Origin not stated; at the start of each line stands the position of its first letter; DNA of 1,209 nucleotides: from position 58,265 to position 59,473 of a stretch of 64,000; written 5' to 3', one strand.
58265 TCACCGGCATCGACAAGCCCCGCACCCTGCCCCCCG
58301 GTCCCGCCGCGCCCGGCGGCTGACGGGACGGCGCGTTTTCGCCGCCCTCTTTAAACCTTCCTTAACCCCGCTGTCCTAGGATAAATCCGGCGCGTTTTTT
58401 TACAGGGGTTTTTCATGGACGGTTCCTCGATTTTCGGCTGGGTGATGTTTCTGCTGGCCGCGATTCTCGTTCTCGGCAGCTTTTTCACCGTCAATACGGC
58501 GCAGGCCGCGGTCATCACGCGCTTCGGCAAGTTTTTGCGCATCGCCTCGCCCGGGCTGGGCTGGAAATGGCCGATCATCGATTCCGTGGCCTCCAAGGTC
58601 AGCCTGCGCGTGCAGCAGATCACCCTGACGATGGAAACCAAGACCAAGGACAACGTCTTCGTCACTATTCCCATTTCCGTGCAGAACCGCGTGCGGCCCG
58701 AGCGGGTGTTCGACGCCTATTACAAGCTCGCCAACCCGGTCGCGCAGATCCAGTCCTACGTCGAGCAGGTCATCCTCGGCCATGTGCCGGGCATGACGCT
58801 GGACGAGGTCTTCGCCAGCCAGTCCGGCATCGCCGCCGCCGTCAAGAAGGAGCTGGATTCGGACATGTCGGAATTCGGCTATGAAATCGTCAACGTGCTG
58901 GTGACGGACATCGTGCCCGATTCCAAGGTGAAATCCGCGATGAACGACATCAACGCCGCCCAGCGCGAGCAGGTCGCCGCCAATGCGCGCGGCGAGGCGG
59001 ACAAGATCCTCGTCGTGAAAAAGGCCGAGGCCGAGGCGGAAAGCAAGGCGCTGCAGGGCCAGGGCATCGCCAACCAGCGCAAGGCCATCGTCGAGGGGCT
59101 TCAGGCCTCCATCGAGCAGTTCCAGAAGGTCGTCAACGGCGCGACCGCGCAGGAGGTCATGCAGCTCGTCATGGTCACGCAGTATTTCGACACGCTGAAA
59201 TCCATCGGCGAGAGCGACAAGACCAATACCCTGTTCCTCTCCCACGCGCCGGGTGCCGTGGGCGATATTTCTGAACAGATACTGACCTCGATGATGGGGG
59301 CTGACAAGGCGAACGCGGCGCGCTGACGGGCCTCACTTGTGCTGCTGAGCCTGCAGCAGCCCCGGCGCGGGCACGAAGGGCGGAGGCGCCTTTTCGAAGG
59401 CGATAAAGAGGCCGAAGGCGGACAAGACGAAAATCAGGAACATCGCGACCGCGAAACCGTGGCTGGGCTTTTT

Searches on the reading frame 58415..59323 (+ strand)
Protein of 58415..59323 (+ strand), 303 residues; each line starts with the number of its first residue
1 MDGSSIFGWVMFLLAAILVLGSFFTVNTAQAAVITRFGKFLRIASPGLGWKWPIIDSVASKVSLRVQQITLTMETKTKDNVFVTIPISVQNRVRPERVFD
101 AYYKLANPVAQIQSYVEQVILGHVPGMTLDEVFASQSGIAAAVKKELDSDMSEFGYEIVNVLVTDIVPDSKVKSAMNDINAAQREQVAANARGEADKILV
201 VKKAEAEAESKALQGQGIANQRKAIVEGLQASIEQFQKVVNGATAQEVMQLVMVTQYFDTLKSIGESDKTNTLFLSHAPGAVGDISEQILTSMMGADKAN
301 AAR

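Call 49: search_protein_families(library=pfam, proteins=[window:58415-59323:+], max_evalue=0.00001)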
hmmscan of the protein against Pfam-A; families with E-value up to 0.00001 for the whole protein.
window:58415-59323:+ (303 aa): 1 family
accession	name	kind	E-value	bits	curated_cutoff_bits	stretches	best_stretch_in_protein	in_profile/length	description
PF01145.31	Band_7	-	2.1e-36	126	23.6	1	25-196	2-175/176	SPFH domain / Band 7 family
